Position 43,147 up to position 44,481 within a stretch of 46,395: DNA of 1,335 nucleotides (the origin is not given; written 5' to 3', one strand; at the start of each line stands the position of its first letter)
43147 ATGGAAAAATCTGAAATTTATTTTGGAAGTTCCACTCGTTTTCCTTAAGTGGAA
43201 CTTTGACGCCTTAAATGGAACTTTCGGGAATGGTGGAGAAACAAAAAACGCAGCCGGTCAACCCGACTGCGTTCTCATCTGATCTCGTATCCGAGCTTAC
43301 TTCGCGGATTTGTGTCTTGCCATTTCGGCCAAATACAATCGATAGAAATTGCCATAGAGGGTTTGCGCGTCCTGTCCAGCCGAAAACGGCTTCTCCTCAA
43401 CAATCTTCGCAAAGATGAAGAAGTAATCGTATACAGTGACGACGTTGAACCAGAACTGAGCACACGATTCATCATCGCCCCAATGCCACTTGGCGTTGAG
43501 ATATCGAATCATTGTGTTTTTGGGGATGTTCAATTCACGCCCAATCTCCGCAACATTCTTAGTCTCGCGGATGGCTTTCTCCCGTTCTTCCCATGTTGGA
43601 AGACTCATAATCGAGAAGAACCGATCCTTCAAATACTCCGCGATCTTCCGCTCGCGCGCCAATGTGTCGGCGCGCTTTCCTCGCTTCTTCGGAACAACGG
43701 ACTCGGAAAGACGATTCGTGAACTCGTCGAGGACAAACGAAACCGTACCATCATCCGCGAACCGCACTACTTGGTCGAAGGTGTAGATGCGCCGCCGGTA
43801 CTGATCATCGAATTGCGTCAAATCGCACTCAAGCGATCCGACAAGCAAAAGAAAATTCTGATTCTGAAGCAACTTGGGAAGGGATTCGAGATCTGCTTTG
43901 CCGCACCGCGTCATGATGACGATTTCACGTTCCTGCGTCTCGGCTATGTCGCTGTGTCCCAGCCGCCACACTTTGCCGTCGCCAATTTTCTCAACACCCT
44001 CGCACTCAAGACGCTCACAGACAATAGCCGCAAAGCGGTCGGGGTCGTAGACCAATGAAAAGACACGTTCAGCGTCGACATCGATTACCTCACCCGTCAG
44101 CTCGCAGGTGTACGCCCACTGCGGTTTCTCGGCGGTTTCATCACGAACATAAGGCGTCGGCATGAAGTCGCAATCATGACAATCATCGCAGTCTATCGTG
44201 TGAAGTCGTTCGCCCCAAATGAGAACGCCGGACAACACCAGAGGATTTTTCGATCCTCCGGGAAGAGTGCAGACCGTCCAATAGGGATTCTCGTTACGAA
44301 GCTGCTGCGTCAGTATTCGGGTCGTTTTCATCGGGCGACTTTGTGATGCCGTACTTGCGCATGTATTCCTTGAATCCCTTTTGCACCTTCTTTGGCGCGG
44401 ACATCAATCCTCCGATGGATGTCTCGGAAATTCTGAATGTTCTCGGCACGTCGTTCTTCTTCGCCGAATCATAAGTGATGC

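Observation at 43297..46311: Low-GC three-gene cassette (HNH nuclease domain protein plus two unknown proteins) with its own terminator: candidate novel defence/exclusion system carried as phage cargo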

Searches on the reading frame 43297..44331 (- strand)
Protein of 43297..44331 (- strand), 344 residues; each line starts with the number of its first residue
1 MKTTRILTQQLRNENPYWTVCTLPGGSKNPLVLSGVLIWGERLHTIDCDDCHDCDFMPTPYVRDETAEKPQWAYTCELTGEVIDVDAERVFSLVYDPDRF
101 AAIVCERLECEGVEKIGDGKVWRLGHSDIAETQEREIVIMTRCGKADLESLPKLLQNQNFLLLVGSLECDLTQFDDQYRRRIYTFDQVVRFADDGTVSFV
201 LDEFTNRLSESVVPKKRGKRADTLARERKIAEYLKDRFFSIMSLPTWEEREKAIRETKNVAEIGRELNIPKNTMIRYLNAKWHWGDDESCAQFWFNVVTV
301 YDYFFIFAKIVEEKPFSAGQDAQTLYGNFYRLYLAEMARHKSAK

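Call 4: search_protein_families(library=pfam, proteins=[window:43297-44331:-], max_evalue=1)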
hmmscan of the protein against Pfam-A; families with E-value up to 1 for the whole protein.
window:43297-44331:- (344 aa): 0 families
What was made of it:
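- On CBASS Cap5 (SAVED-HNH effector): There is no SAVED Pfam hit (call 4).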

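Call 5: search_protein_families(library=padloc, proteins=[window:43297-44331:-], max_evalue=1)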
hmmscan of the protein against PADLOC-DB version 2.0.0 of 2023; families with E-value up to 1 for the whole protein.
window:43297-44331:- (344 aa): 0 families
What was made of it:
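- On PADLOC candidate PDC-M68: A and B hit no PADLOC model (call 5).
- There is no hit in PADLOC v2 (call 5).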

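Call 6: search_protein_families(library=phrogs, proteins=[window:43297-44331:-], max_evalue=0.01)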
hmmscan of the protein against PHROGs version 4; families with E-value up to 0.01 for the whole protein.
window:43297-44331:- (344 aa): 0 families

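Call 7: search_protein_families(library=ncbifam, proteins=[window:43297-44331:-], max_evalue=1)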
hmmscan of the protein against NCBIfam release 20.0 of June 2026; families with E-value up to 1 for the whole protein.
window:43297-44331:- (344 aa): 1 family
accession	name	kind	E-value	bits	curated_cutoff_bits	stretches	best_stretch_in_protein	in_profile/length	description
NF045922.1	CarotHydtaseCrtCRhod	equivalog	0.083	12.2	400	1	173-246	166-239/278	carotenoid 1,2-hydratase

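Call 13: find_homologous_proteins(query=window:43297-44331:-)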
Query window:43297-44331:- (344 aa): 12 proteins with E <= 0.001 among 1981 candidates.
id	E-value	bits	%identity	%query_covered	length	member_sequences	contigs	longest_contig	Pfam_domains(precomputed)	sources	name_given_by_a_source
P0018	2.2e-237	805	100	100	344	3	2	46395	-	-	-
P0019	1.5e-144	500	76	84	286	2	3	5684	-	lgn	-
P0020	4.3e-138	478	64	97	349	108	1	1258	-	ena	-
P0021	3.0e-136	472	60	100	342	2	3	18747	-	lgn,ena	-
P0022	2.1e-120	420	58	98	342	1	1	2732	-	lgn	-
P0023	1.3e-118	414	56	100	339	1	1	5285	-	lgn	-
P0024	5.7e-113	396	64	83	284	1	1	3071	-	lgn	-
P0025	7.9e-107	376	51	94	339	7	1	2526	-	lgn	-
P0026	4.5e-105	370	54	99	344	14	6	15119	-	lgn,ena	-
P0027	2.2e-104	367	54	97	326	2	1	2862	-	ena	-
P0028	1.5e-103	365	50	96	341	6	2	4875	-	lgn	-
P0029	5.3e-101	356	58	84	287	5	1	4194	-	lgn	-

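Call 18: find_encoding_contigs(protein=P0026, flank=10000, max_places=4)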
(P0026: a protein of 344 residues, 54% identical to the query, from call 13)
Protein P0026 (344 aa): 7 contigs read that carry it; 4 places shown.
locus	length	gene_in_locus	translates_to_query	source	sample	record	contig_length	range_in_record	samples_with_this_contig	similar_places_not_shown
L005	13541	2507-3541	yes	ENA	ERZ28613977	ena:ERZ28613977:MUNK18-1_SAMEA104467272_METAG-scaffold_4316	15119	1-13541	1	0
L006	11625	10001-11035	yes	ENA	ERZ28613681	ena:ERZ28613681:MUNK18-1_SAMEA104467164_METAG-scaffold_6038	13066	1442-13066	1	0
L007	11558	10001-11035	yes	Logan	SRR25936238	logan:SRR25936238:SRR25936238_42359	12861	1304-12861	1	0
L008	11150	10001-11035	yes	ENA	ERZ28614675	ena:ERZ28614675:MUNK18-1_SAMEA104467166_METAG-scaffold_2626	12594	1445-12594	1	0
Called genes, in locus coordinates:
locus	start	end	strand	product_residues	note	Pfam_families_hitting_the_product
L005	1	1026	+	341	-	?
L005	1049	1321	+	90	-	-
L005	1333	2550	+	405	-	-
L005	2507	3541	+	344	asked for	-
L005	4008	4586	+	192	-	PF04542:Sigma70_r2 (weak)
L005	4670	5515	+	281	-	PF12684:DUF3799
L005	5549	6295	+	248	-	PF13479:AAA_24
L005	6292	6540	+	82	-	-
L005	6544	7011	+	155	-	PF05037:DUF669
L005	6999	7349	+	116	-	PF05866:RusA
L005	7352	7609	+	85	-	-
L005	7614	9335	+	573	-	PF00270:DEAD, PF04851:ResIII, PF00271:Helicase_C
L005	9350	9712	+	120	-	-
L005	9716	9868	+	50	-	-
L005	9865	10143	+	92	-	-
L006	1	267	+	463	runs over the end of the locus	-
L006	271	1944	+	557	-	-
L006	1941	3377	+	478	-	-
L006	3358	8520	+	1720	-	PF01935:DUF87, PF10412:TrwB_AAD_bind (faint)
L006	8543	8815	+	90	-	-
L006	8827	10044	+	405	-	-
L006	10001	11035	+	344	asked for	-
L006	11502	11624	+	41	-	?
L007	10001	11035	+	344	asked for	-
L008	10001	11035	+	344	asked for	-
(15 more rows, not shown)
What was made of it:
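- It directly follows a 90-aa gene and DndH (call 18).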

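Call 26: search_solved_structures(query=A2, max_evalue=10)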
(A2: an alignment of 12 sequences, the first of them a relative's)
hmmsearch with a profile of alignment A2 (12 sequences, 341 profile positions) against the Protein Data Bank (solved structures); distinct sequences matched with E-value up to 10: 2.
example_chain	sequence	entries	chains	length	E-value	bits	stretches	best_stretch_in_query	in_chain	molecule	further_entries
6mf9_A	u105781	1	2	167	0.17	14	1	19-47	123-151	ZnKn (C2HC)+Athook+bromo domain protein, Taf250, transcription initiation factor IID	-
4nps_A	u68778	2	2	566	0.47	12.5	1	217-305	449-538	Bartonella effector protein (Bep) substrate of VirB T4SS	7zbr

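Call 31: predict_structure(alignment_id=A2)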
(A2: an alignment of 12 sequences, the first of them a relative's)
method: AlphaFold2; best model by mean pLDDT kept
length: 344 residues; sequences in the alignment: 12
mean_pLDDT: 80.9   pTM: 0.54
mean pLDDT of the five models: 80.9, 77.8, 73.8, 73.2, 64.9
residues with pLDDT >= 90: 59; 70-90: 240; 50-70: 31; < 50: 14
segments of 3 or more residues with pLDDT < 50: 209-220
pLDDT, mean of each block of 10 residues (from residue 1): 82 85 83 91 77 68 81 83 84 91 89 88 87 83 86 84 87 72 86 86 58 37 79 92 88 83 85 84 80 90 84 76 84 70 50
secondary structure, 60 per line:
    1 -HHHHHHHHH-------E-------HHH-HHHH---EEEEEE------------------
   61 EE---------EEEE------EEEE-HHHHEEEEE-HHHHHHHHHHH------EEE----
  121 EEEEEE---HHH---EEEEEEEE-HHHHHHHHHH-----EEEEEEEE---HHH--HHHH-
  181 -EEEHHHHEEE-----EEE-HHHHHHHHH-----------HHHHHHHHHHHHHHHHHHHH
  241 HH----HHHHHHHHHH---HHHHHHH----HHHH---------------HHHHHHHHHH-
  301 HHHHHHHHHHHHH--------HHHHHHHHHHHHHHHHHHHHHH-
elements in order: H2-10 H30-33 E37-42 E72-75 E82-85 H87-90 E91-95 H97-107 E114-116 E121-126 E136-143 H145-154 E160-167 H176-179 E182-184 H185-188 E189-191 E197-199 H201-209 H221-242 H247-256 H260-266 H271-274 H290-299 H301-313 H322-343
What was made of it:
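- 43297..44331 (-): Gene B, 344 aa. It overlaps A by 38 nt. It contains a Cys4 cluster (C48, C51, C54, C76), an alpha/beta domain with no fold match, a disordered K/R linker (aa 209-220) and a basic helical HTH domain (aa 221-343). AF2 model with pLDDT 81 (call 31).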

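Call 37: fold_search(model_id=the predicted structure, library=pdb)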
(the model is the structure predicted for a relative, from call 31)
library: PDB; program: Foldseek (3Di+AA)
matches with E <= 10: 400; with E <= 0.001: 0
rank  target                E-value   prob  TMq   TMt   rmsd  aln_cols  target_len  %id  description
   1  3ifz_B                8.8e-02  0.10  0.11  0.09  23.4       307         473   10  crystal structure of the first part of the Mycobacterium tuberculosis DNA gyrase reaction core: the breakage and reuni (released 2010-07-28)
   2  8gy8_A                1.2e-01  0.33  0.17  0.16  12.6       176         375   12  The structure of Bax1 from Pyrococcus furiosus (released 2023-09-27)
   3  5bs8_A                1.4e-01  0.08  0.11  0.09  23.2       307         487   10  Crystal structure of a topoisomerase II complex (released 2016-03-02)
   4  8dr4_E                1.5e-01  0.09  0.13  0.13  24.4       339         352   11  Open state of RFC:PCNA bound to a 3' ss/dsDNA junction (DNA2) without NTD (released 2022-08-17)
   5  8umt_E                1.6e-01  0.09  0.13  0.13  24.6       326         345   10  Atomic model of the human CTF18-RFC-PCNA binary complex in the three-subunit binding state (state 2) (released 2024-05-08)
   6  3ifz_A                2.0e-01  0.07  0.11  0.09  23.1       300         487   11  crystal structure of the first part of the Mycobacterium tuberculosis DNA gyrase reaction core: the breakage and reuni (released 2010-07-28)
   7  5npk_B                3.3e-01  0.04  0.10  0.06  22.6       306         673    8  1.98A STRUCTURE OF THIOPHENE1 WITH S.AUREUS DNA GYRASE AND DNA (released 2017-07-12)
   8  8h0i_A                3.4e-01  0.15  0.11  0.11  15.2       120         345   12  Cryo-EM structure of APOBEC3G-Vif complex (released 2023-07-19)
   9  7tib_E                5.6e-01  0.06  0.13  0.13  23.3       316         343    9  Structure of the yeast clamp loader (Replication Factor C RFC) bound to the open sliding clamp (Proliferating Cell Nuc (released 2022-02-16)
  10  4mp6                  8.7e-01  0.04  0.10  0.10  14.2       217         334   11  Staphyloferrin B precursor biosynthetic enzyme SbnB bound to citrate and NAD+ (released 2014-03-05)
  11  9kub_B                9.2e-01  0.12  0.09  0.09  15.6       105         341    8  Cryo-EM structure of CtpA from Helicobacter pylori in conformation I (released 2025-12-03)
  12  9kub_A                9.2e-01  0.08  0.09  0.09  12.4       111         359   11  Cryo-EM structure of CtpA from Helicobacter pylori in conformation I (released 2025-12-03)
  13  5h8j_H                9.7e-01  0.03  0.11  0.12  19.3       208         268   14  Crystal structure of Medicago truncatula N-carbamoylputrescine amidohydrolase (MtCPA) in complex with cadaverine (released 2016-04-20)
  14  7l6n_B                1.1e+00  0.07  0.11  0.07  19.9       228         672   11  The Mycobacterium tuberculosis ClpB disaggregase hexamer structure with three locally refined ClpB middle domains and  (released 2021-05-26)
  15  7eez                  1.2e+00  0.18  0.12  0.23   7.8        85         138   12  crystal structure of maize SHH2 SAWADEE domain (released 2021-06-30)
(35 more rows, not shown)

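Call 47: search_protein_families(library=pfam, alignment_id=A2, max_evalue=5)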
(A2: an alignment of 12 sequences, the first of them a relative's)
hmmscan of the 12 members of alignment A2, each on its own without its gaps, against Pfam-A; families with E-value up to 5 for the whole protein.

A. member 1, P0018 (344 aa): 0 families

B. families by the number of members that match (of 12 scanned): 7 families
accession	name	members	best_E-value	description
PF01985.26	CRS1_YhbY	3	0.004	CRS1 / YhbY (CRM) domain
PF04218.19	CENP-B_N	1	0.0031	CENP-B N-terminal DNA-binding domain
PF04675.19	DNA_ligase_A_N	1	0.011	DNA ligase N terminus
PF19492.4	DUF6027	1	0.02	Family of unknown function (DUF6027)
PF02650.20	HTH_WhiA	1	0.05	WhiA C-terminal HTH domain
PF08684.15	ocr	1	0.11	DNA mimic ocr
PF10604.15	Polyketide_cyc2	1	0.13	Polyketide cyclase / dehydrase and lipid transport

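Call 61: search_protein_representatives(alignment_id=A2)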
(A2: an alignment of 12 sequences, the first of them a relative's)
Query: 12 sequences, 341 profile positions. Proteins with E-value up to 0.001 (for the whole library): 56; up to 1e-10: 29; up to 1e-30: 11. The best 56 are listed.
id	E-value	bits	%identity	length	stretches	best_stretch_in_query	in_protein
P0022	1.5e-177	606.0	-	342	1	1-340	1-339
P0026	8.1e-161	551.0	-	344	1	1-340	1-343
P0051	1.4e-86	306.9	-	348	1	1-337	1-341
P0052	1.5e-58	214.7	-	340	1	1-331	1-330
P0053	4.0e-58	213.3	-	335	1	5-329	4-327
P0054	7.0e-56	205.9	-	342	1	1-335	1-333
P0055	1.3e-46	175.5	-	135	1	1-99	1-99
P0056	1.2e-44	169.0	-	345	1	1-328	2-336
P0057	3.3e-44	167.6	-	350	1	1-337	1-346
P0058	2.4e-42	161.4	-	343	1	1-326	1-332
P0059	2.8e-32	128.3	-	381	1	1-333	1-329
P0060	1.5e-30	122.6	-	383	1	1-279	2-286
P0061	9.6e-30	120.0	-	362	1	2-309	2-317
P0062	1.0e-28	116.6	-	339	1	6-326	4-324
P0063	2.1e-26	109.0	-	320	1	5-194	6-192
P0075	4.5e-12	61.9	-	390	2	28-243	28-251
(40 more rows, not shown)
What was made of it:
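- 43297..44331 (-): 56 clusters at 50% identity among 1.84e9 representatives (call 61).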

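Call 64: search_protein_families(library=pfam, alignment_id=A3, max_evalue=0.01)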
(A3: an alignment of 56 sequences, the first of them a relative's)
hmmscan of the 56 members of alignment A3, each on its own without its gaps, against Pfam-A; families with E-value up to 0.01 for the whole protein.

A. member 1, P0018 (344 aa): 0 families

B. families by the number of members that match (of 56 scanned): 11 families
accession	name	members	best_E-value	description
PF01381.28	HTH_3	2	0.00036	Helix-turn-helix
PF04552.19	Sigma54_DBD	2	0.0039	Sigma-54, DNA binding domain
PF12802.13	MarR_2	1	0.00059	MarR family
PF13545.12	HTH_Crp_2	1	0.00069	Crp-like helix-turn-helix domain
PF13936.12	HTH_38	1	0.0018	Helix-turn-helix domain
PF01047.28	MarR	1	0.0021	MarR family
PF13560.12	HTH_31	1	0.0051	Helix-turn-helix domain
PF08279.18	HTH_11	1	0.0061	HTH domain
PF00356.27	LacI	1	0.0085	Bacterial regulatory proteins, lacI family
PF13384.12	HTH_23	1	0.0088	Homeodomain-like domain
PF09368.15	Sas10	1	0.0094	Sas10 C-terminal domain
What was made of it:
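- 43297..44331 (-): Only weak HTH hits (call 64).
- On cI/LexA-type phage repressor: No Peptidase_S24 or HTH_3 hit for the window's B. Only scattered weak HTH hits appear among family members, and they are C-terminal (calls 4, 47, 64).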

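Call 70: find_encoding_contigs(protein=P0061, flank=6000, max_places=3)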
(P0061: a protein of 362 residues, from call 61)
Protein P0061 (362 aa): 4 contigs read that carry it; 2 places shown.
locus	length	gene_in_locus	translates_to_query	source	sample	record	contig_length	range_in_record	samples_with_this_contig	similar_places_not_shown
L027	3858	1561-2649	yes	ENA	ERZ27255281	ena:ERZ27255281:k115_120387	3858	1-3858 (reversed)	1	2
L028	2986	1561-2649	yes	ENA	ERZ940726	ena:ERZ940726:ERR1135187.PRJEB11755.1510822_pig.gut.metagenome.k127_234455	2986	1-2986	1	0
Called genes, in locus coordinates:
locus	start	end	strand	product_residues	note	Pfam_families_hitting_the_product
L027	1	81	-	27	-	?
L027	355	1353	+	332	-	-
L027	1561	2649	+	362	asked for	-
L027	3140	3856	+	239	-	?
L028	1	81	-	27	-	?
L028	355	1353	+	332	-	-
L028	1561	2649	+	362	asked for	-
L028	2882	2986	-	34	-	?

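Call 73: fold_search(model_id=the predicted structure, library=viral)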
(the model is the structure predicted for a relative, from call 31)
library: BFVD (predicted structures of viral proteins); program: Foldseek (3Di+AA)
matches with E <= 10: 481; with E <= 0.001: 0
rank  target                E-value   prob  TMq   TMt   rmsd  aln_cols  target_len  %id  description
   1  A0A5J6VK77            2.9e-01  0.16  0.13  0.25  14.3       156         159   10  Uncharacterized protein [Megaviridae environmental sample]
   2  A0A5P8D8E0            4.4e-01  0.15  0.10  0.25  13.6       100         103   15  Uncharacterized protein [Mycobacterium phage LilMcDreamy]
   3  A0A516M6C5            5.5e-01  0.06  0.10  0.14  23.4       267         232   12  (no name in the UniProt tables at hand)
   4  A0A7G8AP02            6.2e-01  0.38  0.11  0.30   9.0        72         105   10  Uncharacterized protein [Salmonella phage 8sent65]
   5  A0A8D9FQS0            6.2e-01  0.12  0.10  0.25  12.8       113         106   18  Uncharacterized protein [uncultured marine phage]
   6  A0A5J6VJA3            6.5e-01  0.44  0.16  0.26   6.2       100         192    9  RNA polymerase Rpb5 [Megaviridae environmental sample]
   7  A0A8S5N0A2            6.9e-01  0.15  0.10  0.19  13.2        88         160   14  Uncharacterized protein [Siphoviridae sp. ctAUQ2]
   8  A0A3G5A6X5            7.7e-01  0.06  0.09  0.16  13.9       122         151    9  Translation initiation factor eIF-5A.2 [Hyperionvirus sp.]
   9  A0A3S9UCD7            8.1e-01  0.16  0.10  0.17  13.8        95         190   14  (no name in the UniProt tables at hand)
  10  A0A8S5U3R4            8.5e-01  0.30  0.11  0.36   6.4        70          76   14  DUF551 domain-containing protein [Myoviridae sp. cttp71]
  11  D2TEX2                8.5e-01  0.07  0.16  0.10  15.1       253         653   14  (no name in the UniProt tables at hand)
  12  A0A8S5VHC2            9.0e-01  0.44  0.11  0.40   6.1        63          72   10  Uncharacterized protein [Siphoviridae sp. ctNxi14]
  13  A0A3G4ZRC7            9.0e-01  0.12  0.11  0.20  10.0       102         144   13  Uncharacterized protein [Dasosvirus sp.]
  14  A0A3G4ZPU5            1.0e+00  0.15  0.12  0.27  11.5       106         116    8  Uncharacterized protein [Terrestrivirus sp.]
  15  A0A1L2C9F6            1.1e+00  0.21  0.10  0.34  10.8        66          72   11  Uncharacterized protein [Pseudomonas phage ZC08]
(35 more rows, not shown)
